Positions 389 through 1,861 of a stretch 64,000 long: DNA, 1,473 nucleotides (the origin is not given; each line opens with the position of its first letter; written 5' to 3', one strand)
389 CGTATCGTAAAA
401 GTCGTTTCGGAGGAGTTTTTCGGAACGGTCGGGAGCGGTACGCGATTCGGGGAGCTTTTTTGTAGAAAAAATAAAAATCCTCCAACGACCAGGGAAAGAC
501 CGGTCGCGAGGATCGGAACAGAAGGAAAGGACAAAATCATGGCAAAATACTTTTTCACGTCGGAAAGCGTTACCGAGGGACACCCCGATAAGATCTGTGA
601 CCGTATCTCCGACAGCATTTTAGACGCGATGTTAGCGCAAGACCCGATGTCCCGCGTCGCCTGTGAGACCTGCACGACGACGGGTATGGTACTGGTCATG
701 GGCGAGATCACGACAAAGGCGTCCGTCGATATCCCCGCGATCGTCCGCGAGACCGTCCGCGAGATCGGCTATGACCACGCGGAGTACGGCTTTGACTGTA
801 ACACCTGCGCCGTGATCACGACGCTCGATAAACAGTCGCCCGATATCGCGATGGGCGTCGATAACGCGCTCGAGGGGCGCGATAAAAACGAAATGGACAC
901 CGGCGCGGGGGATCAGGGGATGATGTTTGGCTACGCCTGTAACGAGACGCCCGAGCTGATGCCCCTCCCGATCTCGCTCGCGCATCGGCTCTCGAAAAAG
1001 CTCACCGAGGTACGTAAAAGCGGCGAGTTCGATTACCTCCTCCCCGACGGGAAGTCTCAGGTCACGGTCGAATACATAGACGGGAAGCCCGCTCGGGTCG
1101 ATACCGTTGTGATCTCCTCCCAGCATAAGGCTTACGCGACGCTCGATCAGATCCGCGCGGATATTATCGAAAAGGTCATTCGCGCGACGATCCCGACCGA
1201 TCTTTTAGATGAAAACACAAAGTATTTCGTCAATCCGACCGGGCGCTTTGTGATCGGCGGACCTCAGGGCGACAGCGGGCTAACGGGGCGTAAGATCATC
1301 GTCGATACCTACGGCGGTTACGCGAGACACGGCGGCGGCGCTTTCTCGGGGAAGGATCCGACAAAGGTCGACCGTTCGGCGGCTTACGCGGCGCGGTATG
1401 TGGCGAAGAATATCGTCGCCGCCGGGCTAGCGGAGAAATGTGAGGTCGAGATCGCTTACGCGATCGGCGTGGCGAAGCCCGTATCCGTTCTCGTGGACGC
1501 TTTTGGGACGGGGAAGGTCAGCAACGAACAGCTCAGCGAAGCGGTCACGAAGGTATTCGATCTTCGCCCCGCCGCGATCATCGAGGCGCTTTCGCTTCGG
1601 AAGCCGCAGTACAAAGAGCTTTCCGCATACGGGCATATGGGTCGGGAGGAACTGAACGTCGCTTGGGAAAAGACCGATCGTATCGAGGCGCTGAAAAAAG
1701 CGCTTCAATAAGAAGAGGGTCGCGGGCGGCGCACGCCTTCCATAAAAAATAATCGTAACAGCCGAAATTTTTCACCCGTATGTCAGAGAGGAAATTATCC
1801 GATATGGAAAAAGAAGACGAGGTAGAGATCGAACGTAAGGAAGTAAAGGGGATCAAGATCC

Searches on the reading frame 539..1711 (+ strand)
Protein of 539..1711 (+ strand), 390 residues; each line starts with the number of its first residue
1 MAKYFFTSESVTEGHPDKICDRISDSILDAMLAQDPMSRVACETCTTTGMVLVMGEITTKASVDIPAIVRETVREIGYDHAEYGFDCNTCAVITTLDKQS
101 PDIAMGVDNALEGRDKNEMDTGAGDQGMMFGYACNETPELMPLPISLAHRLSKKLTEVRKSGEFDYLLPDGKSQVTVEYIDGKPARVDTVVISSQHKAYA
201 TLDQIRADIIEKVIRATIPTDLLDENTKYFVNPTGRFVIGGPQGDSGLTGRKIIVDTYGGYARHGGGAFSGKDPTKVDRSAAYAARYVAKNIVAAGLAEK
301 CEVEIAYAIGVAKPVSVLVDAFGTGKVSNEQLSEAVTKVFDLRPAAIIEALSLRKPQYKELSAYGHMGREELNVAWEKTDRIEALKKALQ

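Call 53: find_encoding_contigs(protein=window:539-1711:+, flank=10000, max_places=3)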
Protein window:539-1711:+ (390 aa): 2 contigs read that carry it; 1 place shown.
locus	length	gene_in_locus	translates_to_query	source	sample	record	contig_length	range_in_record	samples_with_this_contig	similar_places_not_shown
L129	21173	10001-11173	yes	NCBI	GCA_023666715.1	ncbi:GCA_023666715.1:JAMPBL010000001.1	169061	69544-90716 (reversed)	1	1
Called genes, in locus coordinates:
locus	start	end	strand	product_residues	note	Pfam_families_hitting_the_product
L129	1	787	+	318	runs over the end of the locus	PF01497:Peripla_BP_2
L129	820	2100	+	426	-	PF13375:RnfC_N, PF01512:Complex1_51K, PF10531:SLBB (weak), PF13187:Fer4_9 (weak), PF00037:Fer4 (faint), PF12797:Fer4_2 (faint), PF12838:Fer4_7 (weak), PF13183:Fer4_8 (weak), +2 more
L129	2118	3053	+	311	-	PF03116:NQR2_RnfD_RnfE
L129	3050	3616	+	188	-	PF04205:FMN_bind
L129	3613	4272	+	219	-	PF02508:Rnf-Nqr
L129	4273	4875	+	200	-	PF02508:Rnf-Nqr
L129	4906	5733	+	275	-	PF04060:FeS, PF00037:Fer4 (weak), PF13534:Fer4_17 (weak), PF00037:Fer4 (weak), PF12838:Fer4_7, PF13187:Fer4_9, PF13237:Fer4_10, PF14697:Fer4_21, +5 more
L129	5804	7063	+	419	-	PF00990:GGDEF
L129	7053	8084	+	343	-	PF00561:Abhydrolase_1 (faint), PF12146:Hydrolase_4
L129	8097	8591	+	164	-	PF13302:Acetyltransf_3 (weak), PF00583:Acetyltransf_1, PF13673:Acetyltransf_10, PF13508:Acetyltransf_7, PF08445:FR47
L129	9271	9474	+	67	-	-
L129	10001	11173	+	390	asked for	PF00438:S-AdoMet_synt_N, PF02772:S-AdoMet_synt_M, PF02773:S-AdoMet_synt_C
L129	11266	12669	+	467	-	PF00990:GGDEF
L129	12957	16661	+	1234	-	PF18072:FGAR-AT_linker, PF02769:AIRS_C, PF13507:GATase_5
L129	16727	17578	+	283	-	-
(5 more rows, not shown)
